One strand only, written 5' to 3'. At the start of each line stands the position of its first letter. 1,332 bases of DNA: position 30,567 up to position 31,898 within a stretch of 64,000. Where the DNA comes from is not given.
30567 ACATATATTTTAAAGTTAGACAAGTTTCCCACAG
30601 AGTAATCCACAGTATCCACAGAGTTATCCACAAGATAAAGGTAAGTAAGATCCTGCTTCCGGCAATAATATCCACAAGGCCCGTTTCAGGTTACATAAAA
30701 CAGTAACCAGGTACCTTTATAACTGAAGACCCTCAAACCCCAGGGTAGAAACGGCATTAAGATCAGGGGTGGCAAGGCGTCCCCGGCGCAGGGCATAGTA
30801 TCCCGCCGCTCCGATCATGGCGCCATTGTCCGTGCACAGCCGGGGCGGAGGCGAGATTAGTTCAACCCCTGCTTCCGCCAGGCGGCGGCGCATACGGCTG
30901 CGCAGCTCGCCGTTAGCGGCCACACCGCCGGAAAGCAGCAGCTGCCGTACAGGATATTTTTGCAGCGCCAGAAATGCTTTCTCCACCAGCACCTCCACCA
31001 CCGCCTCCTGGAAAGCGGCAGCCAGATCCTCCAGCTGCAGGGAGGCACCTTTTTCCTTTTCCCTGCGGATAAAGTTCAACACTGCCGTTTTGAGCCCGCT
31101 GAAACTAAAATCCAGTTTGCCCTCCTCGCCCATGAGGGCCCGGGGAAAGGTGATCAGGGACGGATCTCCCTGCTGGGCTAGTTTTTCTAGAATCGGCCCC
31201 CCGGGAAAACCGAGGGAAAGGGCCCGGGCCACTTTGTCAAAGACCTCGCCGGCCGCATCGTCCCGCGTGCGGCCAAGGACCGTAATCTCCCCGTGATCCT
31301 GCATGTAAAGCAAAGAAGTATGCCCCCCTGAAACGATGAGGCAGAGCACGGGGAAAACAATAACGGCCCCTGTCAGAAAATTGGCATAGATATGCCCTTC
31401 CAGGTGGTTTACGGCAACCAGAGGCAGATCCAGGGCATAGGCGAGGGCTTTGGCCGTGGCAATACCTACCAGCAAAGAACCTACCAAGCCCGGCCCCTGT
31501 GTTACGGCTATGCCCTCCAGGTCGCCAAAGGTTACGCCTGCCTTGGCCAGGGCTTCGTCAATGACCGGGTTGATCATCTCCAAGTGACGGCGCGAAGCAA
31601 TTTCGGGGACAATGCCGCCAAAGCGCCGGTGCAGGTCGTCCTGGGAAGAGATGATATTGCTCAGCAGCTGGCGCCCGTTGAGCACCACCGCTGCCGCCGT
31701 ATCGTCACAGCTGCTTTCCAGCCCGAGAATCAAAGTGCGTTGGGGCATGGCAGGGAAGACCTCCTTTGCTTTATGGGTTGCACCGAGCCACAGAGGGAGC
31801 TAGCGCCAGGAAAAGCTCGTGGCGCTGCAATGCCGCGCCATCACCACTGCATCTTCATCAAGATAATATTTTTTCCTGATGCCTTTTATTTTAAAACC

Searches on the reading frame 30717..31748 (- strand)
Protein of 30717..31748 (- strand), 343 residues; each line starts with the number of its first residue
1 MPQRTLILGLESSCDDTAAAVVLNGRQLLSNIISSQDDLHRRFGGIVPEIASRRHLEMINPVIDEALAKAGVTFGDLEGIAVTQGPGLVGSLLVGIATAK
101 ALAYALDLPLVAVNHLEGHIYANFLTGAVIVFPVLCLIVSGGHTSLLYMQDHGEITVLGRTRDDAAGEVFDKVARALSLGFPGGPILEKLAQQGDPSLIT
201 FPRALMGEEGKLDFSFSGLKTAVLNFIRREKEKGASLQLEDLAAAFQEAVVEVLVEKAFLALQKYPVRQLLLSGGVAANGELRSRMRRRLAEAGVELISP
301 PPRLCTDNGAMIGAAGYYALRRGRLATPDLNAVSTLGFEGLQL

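Call 6: search_protein_families(library=ncbifam, proteins=[window:30717-31748:-])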
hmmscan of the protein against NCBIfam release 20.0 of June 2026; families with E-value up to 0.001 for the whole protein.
window:30717-31748:- (343 aa): 6 families
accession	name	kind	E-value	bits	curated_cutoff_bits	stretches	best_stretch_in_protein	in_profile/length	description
TIGR03723.1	T6A_TsaD_YgjD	equivalog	1.8e-130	434.7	296.1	1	7-320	1-313/314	tRNA (adenosine(37)-N6)-threonylcarbamoyltransferase complex transferase subunit TsaD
TIGR00329.1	gcp_kae1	subfamily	3.4e-104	348.4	207.8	1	8-313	1-305/305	tRNA (adenosine(37)-N6)-threonylcarbamoyltransferase complex transferase subunit TsaD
TIGR03722.2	arch_KAE1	equivalog_domain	1.9e-61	208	375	1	7-327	1-304/323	KEOPS complex N(6)-L-threonylcarbamoyladenine synthase Kae1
NF007174.0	PRK09605.1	equivalog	2.6e-57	194.5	447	1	6-324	2-303/535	bifunctional N(6)-L-threonylcarbamoyladenine synthase/serine/threonine protein kinase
TIGR03725.1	T6A_YeaZ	equivalog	7.9e-17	61.9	69.3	1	7-121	1-99/212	tRNA (adenosine(37)-N6)-threonylcarbamoyltransferase complex dimerization subunit type 1 TsaB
TIGR00143.1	hypF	equivalog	2.4e-05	22.7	466.1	1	208-314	629-736/741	carbamoyltransferase HypF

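Call 10: find_related_loci(query=window:30717-31748:-, collection=genome_contigs, flank=4000)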
Query window:30717-31748:- (343 aa) in genome_contigs; peptide patterns used: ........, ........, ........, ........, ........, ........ (x = any residue, [..] = any of these).
600 stretches matched a pattern (row limit reached: there are more); 592 encode a relative of the query (tblastn E <= 1e-3); the best 80 are kept; 80 distinct loci.
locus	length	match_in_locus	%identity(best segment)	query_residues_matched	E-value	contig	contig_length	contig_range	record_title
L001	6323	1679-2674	56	6-338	2e-117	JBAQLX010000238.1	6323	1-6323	MAG: Desulfosporosinus sp. isolate MFD12106_ilm_asm_bin6 k127_23764, whole genome shotgun sequence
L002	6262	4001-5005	54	1-336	2e-117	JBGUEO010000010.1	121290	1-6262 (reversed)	MAG: Velocimicrobium sp. isolate DXN-04 NODE_71_length_121290_cov_17.146798, whole genome shotgun sequence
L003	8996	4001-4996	51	3-336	9e-112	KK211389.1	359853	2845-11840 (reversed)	Lachnospiraceae bacterium AD3010 genomic scaffold T526DRAFT_scaffold00003.3, whole genome shotgun sequence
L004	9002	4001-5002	54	2-336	2e-110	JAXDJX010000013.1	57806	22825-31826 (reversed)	MAG: Actinomycetota bacterium isolate BP_581 scaffold_2147098, whole genome shotgun sequence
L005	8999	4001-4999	50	3-336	2e-109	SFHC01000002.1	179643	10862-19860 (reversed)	MAG: [Eubacterium] saphenum isolate W0P9.026 Contig8, whole genome shotgun sequence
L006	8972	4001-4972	53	8-332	4e-109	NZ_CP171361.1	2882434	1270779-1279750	Megasphaera hexanoica strain MH chromosome, complete genome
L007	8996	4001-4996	50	7-335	2e-109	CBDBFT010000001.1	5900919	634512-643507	MAG: Candidatus Poribacteria bacterium isolate 1793e3cd-57e7-4349-b6cf-f1c25c3b8095 genome assembly, contig: contig_1, w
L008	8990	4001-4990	51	5-341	5e-109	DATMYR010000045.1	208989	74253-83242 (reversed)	MAG TPA_asm: Syntrophomonadaceae bacterium isolate SMAG_U13153 k141_14251, whole genome shotgun sequence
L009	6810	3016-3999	52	6-334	5e-109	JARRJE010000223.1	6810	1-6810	MAG: Deltaproteobacteria bacterium isolate Spart_012_MAG scaffold_31954, whole genome shotgun sequence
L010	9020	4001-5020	50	6-343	1e-107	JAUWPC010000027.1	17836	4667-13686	MAG: Desulfobacteraceae bacterium isolate CSMAG_2466 CSMAG_2466_k141_808899_length_17836_cov_49.4116, whole genome shotg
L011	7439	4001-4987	52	6-336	2e-107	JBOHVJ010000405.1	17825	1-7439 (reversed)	MAG: Candidatus Binatia bacterium isolate M3-S_metawrap_bin.153 k127_1301534, whole genome shotgun sequence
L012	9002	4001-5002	49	3-339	9e-107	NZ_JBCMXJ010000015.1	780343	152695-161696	Paenibacillus solani strain NRS-677 NRS_0677_contig_0000015, whole genome shotgun sequence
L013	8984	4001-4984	51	7-335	8e-106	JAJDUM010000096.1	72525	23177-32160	MAG: Candidatus Poribacteria bacterium isolate jk18x1bzbins.78 k141_1311887, whole genome shotgun sequence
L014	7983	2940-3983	52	7-331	2e-105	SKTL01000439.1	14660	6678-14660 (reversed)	MAG: Thermomicrobiaceae bacterium isolate CSSed162cmA_58 CSSed16-2cmA-11351, whole genome shotgun sequence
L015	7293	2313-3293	55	7-338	7e-105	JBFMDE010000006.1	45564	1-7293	MAG: Chloroflexota bacterium isolate MAG211 MAG211_6, whole genome shotgun sequence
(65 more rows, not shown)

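Call 13: find_encoding_contigs(protein=window:30717-31748:-, flank=5000, max_places=6)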
Protein window:30717-31748:- (343 aa): 2 contigs read that carry it; 2 places shown.
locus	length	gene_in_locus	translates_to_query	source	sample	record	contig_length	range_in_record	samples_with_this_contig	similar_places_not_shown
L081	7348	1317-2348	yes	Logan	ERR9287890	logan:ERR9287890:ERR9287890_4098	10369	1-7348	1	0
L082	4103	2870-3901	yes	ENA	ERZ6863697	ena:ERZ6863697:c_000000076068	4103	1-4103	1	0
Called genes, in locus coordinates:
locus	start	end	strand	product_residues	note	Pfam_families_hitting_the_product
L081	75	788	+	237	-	PF00814:TsaD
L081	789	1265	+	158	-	PF13302:Acetyltransf_3, PF00583:Acetyltransf_1, PF13673:Acetyltransf_10, PF13420:Acetyltransf_4 (weak), PF13508:Acetyltransf_7, PF08445:FR47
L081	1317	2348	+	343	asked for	PF00814:TsaD, PF22521:HypF_C_2, PF02543:Carbam_trans_N (weak)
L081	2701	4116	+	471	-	PF01225:Mur_ligase, PF08245:Mur_ligase_M, PF02875:Mur_ligase_C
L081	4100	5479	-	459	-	PF07969:Amidohydro_3 (faint), PF01979:Amidohydro_1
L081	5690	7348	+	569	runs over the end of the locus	PF07833:Cu_amine_oxidN1, PF02368:Big_2 (weak), PF26918:Ig_Eae (faint), PF23952:LRR_EndoS (faint), PF02368:Big_2 (weak), PF12799:LRR_4 (weak), PF12799:LRR_4, PF12799:LRR_4, +5 more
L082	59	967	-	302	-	PF05239:PRC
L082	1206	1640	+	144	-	PF02367:TsaE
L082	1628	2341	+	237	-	PF00814:TsaD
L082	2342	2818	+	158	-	PF13302:Acetyltransf_3, PF00583:Acetyltransf_1, PF13673:Acetyltransf_10, PF13420:Acetyltransf_4 (weak), PF13508:Acetyltransf_7, PF08445:FR47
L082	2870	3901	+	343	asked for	PF00814:TsaD, PF22521:HypF_C_2, PF02543:Carbam_trans_N (weak)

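Call 19: find_homologous_proteins(query=window:30717-31748:-, max_evalue=1e-80)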
Query window:30717-31748:- (343 aa): 7621 proteins with E <= 1e-80 among 8000 candidates; the best 120 are listed.
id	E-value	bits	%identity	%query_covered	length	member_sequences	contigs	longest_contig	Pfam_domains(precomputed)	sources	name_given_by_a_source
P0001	9.0e-217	736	100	100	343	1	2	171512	PF02543.22,PF00814.32,PF22521.3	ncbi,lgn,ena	-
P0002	2.1e-187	640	85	99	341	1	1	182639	PF02543.22,PF00814.32,PF22521.3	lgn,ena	-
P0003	1.5e-185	634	84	99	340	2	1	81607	PF02543.22,PF00814.32,PF22521.3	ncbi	-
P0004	5.0e-178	609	80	99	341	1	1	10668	PF02543.22,PF00814.32,PF22521.3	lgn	-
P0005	6.6e-176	602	80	99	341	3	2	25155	PF02543.22,PF00814.32,PF22521.3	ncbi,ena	-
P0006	9.4e-176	602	79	99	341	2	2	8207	PF02543.22,PF00814.32,PF22521.3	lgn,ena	-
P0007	2.1e-175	601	79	99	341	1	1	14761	PF00814.32,PF22521.3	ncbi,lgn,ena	-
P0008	1.9e-172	591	79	99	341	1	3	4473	PF02543.22,PF00814.32,PF22521.3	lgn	-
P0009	1.1e-171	588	77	99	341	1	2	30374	PF02543.22,PF00814.32,PF22521.3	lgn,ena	-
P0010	1.6e-161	555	74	99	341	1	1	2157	PF02543.22,PF00814.32,PF22521.3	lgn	-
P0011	1.9e-161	555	73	99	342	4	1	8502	PF00814.32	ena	-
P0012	1.2e-160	552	73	99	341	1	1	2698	PF02543.22,PF00814.32,PF22521.3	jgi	jgi:N6-L-threonylcarbamoyladenine synthase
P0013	2.0e-160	551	73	99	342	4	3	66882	PF02543.22,PF00814.32,PF22521.3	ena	-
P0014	4.6e-160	550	73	99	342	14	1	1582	PF00814.32,PF22521.3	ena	-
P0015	1.4e-159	549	73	99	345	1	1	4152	PF02543.22,PF00814.32,PF22521.3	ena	-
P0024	1.0e-157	542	73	99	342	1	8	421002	PF02543.22,PF00814.32,PF22521.3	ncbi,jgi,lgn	ncbi:MAG: tRNA (adenosine(37)-N6)-threonylcarbamoyltransferase complex transferase subunit TsaD [Det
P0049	6.7e-148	510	69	99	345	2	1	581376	PF02543.22,PF00814.32,PF22521.3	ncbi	-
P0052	1.3e-145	503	68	100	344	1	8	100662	PF00814.32,PF22521.3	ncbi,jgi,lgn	ncbi:MAG: tRNA (adenosine(37)-N6)-threonylcarbamoyltransferase complex transferase subunit TsaD [Det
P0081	6.3e-124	431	60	97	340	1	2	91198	PF02543.22,PF00814.32,PF22521.3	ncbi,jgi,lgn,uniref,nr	ncbi:tRNA (adenosine(37)-N6)-threonylcarbamoyltransferase complex transferase subunit TsaD [Desulfor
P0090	2.5e-123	429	59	97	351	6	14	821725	PF00814.32,PF22521.3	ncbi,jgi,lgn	ncbi:MAG: tRNA (adenosine(37)-N6)-threonylcarbamoyltransferase complex transferase subunit TsaD [Pel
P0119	1.4e-121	424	59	96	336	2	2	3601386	PF02543.22,PF00814.32,PF22521.3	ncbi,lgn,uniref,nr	ncbi:O-sialoglycoprotein endopeptidase [Desulfofundulus kuznetsovii DSM 6115]|uniref:tRNA N6-adenosi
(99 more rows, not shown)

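Call 24: find_encoding_contigs(protein=P0002, flank=3000, max_places=1)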
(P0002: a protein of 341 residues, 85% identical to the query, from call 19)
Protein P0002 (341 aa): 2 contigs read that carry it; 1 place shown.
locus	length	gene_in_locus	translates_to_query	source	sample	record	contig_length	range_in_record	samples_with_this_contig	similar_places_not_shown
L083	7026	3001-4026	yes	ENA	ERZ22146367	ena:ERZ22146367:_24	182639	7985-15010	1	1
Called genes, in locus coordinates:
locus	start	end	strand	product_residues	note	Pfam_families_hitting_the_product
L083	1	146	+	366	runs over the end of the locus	PF00155:Aminotran_1_2, PF00266:Aminotran_5 (weak), PF04864:Alliinase_C (faint)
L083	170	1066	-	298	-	PF05239:PRC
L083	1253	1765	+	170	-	PF02367:TsaE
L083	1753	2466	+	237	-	PF00814:TsaD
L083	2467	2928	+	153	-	PF13302:Acetyltransf_3 (weak), PF13527:Acetyltransf_9 (weak), PF13420:Acetyltransf_4 (weak), PF00583:Acetyltransf_1, PF13673:Acetyltransf_10, PF13508:Acetyltransf_7, PF08445:FR47, PF24553:Rv0428c_C (weak)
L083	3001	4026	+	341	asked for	PF00814:TsaD, PF22521:HypF_C_2 (weak), PF02543:Carbam_trans_N (weak)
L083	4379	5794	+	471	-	PF01225:Mur_ligase, PF21799:MurD-like_N (faint), PF08245:Mur_ligase_M, PF02875:Mur_ligase_C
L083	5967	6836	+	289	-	PF13482:RNase_H_2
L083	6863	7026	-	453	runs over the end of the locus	PF01979:Amidohydro_1, PF07969:Amidohydro_3 (weak)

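Call 25: find_encoding_contigs(protein=P0003, flank=3000, max_places=1)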
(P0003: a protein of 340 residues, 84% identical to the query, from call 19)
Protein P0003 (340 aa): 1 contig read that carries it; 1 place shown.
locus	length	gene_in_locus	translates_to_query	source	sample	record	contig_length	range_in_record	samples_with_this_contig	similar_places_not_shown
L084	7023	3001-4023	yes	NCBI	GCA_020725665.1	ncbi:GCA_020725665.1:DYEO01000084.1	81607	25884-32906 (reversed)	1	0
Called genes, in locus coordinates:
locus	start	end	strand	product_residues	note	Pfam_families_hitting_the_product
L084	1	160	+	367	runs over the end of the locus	PF00155:Aminotran_1_2, PF00266:Aminotran_5 (faint), PF01053:Cys_Met_Meta_PP (weak)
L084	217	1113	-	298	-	PF05239:PRC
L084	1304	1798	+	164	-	PF02367:TsaE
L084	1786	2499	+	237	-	PF00814:TsaD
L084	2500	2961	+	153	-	PF13302:Acetyltransf_3 (weak), PF13527:Acetyltransf_9 (faint), PF13420:Acetyltransf_4 (weak), PF00583:Acetyltransf_1, PF13673:Acetyltransf_10, PF13508:Acetyltransf_7, PF08445:FR47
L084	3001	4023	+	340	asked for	PF00814:TsaD, PF22521:HypF_C_2 (weak), PF02543:Carbam_trans_N (weak)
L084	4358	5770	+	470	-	PF01225:Mur_ligase, PF08245:Mur_ligase_M, PF02875:Mur_ligase_C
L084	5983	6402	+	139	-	PF01451:LMWPc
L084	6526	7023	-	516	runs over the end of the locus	PF01979:Amidohydro_1, PF07969:Amidohydro_3 (faint)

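Call 26: find_encoding_contigs(protein=P0005, flank=3000, max_places=1)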
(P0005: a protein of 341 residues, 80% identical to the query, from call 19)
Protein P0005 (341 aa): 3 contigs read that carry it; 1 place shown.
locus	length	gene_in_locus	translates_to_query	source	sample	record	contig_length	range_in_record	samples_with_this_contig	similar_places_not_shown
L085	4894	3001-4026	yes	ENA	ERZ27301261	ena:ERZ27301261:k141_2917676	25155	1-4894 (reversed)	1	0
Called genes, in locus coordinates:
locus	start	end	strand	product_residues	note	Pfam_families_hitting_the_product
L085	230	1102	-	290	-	PF05239:PRC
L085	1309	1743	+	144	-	PF02367:TsaE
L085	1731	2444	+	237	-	PF00814:TsaD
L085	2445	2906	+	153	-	PF13302:Acetyltransf_3, PF13527:Acetyltransf_9 (weak), PF13673:Acetyltransf_10, PF00583:Acetyltransf_1, PF13508:Acetyltransf_7, PF08445:FR47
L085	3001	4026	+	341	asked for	PF00814:TsaD, PF22521:HypF_C_2, PF02543:Carbam_trans_N (weak)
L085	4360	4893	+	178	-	?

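Call 27: find_encoding_contigs(protein=P0009, flank=3000, max_places=1)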
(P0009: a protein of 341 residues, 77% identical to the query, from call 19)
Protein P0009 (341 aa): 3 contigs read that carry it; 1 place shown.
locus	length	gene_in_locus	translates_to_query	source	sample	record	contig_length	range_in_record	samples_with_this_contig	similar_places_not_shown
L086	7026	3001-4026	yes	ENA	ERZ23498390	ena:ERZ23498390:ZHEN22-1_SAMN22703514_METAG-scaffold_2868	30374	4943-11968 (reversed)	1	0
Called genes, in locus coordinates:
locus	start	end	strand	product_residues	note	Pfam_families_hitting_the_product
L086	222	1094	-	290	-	PF05239:PRC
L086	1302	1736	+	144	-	PF02367:TsaE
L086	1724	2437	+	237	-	PF00814:TsaD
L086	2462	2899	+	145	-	PF13302:Acetyltransf_3 (weak), PF00583:Acetyltransf_1, PF13673:Acetyltransf_10, PF13508:Acetyltransf_7, PF08445:FR47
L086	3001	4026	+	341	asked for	PF02543:Carbam_trans_N (faint), PF00814:TsaD, PF22521:HypF_C_2 (weak)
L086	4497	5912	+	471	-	PF01225:Mur_ligase, PF08245:Mur_ligase_M, PF02875:Mur_ligase_C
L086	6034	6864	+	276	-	PF13482:RNase_H_2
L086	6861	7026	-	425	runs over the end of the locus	PF01979:Amidohydro_1, PF07969:Amidohydro_3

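Call 28: find_encoding_contigs(protein=P0024, flank=3000, max_places=1)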
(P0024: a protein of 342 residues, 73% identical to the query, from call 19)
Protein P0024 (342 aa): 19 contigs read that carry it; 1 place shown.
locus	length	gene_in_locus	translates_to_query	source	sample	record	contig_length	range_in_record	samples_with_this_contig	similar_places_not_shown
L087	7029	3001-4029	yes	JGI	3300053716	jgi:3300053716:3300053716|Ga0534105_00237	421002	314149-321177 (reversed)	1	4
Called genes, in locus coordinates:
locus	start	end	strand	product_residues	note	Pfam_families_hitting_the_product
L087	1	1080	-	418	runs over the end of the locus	PF05239:PRC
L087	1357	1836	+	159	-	PF02367:TsaE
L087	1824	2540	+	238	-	PF00814:TsaD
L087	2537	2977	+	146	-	PF00583:Acetyltransf_1, PF13673:Acetyltransf_10, PF13508:Acetyltransf_7, PF08445:FR47 (weak)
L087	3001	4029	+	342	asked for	PF00814:TsaD, PF02543:Carbam_trans_N (weak), PF22521:HypF_C_2 (weak)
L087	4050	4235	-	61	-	-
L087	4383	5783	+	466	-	PF01225:Mur_ligase, PF08245:Mur_ligase_M, PF02875:Mur_ligase_C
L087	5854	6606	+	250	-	PF02654:CobS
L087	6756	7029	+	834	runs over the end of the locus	PF00483:NTP_transferase, PF12804:NTP_transf_3, PF00132:Hexapep (faint), PF25084:LbH_EIF2B, PF25087:GMPPB_C, PF02878:PGM_PMM_I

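Call 30: find_encoding_contigs(protein=P0049, flank=3000, max_places=1)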
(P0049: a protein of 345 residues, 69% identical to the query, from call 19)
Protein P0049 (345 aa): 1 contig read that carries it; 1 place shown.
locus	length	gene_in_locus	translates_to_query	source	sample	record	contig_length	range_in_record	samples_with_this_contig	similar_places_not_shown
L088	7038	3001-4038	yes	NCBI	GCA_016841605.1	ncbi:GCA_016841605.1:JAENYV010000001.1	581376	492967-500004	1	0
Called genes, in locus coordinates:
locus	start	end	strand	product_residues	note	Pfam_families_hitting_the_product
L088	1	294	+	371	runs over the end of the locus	PF00155:Aminotran_1_2, PF00266:Aminotran_5 (faint)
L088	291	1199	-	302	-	PF05239:PRC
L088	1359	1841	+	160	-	PF02367:TsaE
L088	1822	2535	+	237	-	PF00814:TsaD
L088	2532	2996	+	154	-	PF13673:Acetyltransf_10, PF00583:Acetyltransf_1, PF13508:Acetyltransf_7, PF08445:FR47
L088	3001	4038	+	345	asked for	PF00814:TsaD, PF02543:Carbam_trans_N (faint), PF22521:HypF_C_2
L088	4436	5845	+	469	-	PF01225:Mur_ligase, PF08245:Mur_ligase_M, PF02875:Mur_ligase_C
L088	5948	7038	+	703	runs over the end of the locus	PF02629:CoA_binding, PF13380:CoA_binding_2, PF13607:Succ_CoA_lig, PF13549:ATP-grasp_5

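Call 31: find_encoding_contigs(protein=P0052, flank=3000, max_places=1)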
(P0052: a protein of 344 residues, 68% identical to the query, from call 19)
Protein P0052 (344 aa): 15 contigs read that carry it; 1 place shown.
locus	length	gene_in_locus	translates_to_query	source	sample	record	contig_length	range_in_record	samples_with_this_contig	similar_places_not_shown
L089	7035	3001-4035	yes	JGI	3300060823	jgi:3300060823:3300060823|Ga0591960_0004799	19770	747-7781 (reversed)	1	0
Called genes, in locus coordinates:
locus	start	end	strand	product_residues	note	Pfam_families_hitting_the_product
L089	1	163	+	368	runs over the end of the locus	PF00155:Aminotran_1_2, PF01041:DegT_DnrJ_EryC1 (weak), PF00266:Aminotran_5 (faint)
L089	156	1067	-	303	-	PF05239:PRC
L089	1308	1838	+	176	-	PF02367:TsaE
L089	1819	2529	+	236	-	PF00814:TsaD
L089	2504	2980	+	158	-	PF13302:Acetyltransf_3 (weak), PF00583:Acetyltransf_1, PF13673:Acetyltransf_10, PF13508:Acetyltransf_7, PF08445:FR47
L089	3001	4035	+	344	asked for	PF00814:TsaD, PF22521:HypF_C_2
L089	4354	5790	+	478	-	PF01225:Mur_ligase, PF08245:Mur_ligase_M, PF02875:Mur_ligase_C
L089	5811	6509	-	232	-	PF01582:TIR (weak), PF13676:TIR_2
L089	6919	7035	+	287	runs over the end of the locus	?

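Call 32: find_encoding_contigs(protein=P0081, flank=3000, max_places=1)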
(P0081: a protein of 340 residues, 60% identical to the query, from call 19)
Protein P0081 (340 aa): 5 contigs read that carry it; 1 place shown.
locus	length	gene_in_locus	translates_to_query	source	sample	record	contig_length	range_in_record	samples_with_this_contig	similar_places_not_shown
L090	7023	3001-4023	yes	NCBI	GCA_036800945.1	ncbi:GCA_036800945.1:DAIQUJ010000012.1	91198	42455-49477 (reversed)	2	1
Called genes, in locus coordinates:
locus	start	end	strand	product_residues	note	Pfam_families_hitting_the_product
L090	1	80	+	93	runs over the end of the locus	-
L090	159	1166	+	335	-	PF00586:AIRS, PF02769:AIRS_C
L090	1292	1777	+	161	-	PF02367:TsaE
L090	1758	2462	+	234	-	PF00814:TsaD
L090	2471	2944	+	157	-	PF13302:Acetyltransf_3 (weak), PF00583:Acetyltransf_1, PF13673:Acetyltransf_10, PF13508:Acetyltransf_7, PF08445:FR47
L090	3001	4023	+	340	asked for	PF00814:TsaD, PF02543:Carbam_trans_N (faint), PF22521:HypF_C_2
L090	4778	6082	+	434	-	PF00501:AMP-binding, PF14535:AMP-binding_C_2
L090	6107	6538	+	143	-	PF01842:ACT, PF13291:ACT_4 (faint), PF13840:ACT_7 (faint), PF19571:ACT_8, PF01842:ACT (weak), PF22629:ACT_AHAS_ss (weak)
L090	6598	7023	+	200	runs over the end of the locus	PF01812:5-FTHF_cyc-lig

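Call 33: find_encoding_contigs(protein=P0090, flank=3000, max_places=1)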
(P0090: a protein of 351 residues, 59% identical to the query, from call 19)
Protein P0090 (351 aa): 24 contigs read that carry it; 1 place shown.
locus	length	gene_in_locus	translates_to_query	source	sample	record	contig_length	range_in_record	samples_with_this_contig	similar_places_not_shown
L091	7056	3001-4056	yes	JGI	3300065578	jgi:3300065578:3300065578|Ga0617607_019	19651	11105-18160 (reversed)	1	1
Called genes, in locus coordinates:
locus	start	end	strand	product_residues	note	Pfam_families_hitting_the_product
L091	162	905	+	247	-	PF00106:adh_short, PF08659:KR, PF23441:SDR (weak), PF13561:adh_short_C2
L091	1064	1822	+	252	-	PF02146:SIR2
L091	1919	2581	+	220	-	PF01694:Rhomboid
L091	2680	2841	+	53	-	-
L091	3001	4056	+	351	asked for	PF00814:TsaD, PF22521:HypF_C_2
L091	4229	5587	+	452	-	PF19238:Radical_SAM_2 (faint), PF04055:Radical_SAM, PF13180:PDZ_2 (weak), PF17820:PDZ_6, PF04459:DUF512 (weak)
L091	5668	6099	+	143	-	PF01842:ACT, PF13840:ACT_7 (faint), PF19571:ACT_8, PF22629:ACT_AHAS_ss (faint)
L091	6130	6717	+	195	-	PF01812:5-FTHF_cyc-lig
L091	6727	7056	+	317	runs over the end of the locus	PF01226:Form_Nir_trans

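Call 34: find_encoding_contigs(protein=P0119, flank=3000, max_places=1)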
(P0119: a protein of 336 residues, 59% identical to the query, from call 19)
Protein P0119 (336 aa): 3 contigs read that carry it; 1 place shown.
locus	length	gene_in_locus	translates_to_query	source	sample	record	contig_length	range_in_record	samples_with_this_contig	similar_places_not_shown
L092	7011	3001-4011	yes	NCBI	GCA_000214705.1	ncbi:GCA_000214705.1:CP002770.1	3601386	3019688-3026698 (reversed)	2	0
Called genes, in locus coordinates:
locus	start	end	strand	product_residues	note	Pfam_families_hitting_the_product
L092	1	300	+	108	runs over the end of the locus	-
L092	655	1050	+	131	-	-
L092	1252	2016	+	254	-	PF02146:SIR2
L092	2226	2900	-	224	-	PF23226:Exo_endo_phos_PGAP2IP, PF03372:Exo_endo_phos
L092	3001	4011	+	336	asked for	PF02543:Carbam_trans_N (faint), PF00814:TsaD, PF22521:HypF_C_2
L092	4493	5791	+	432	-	PF00501:AMP-binding, PF14535:AMP-binding_C_2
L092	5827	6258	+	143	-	PF01842:ACT, PF13291:ACT_4 (faint), PF13840:ACT_7 (faint), PF19571:ACT_8, PF22629:ACT_AHAS_ss (weak), PF01842:ACT (weak)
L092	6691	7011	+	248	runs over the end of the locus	PF08279:HTH_11, PF20714:HTH_64 (faint), PF09339:HTH_IclR (weak)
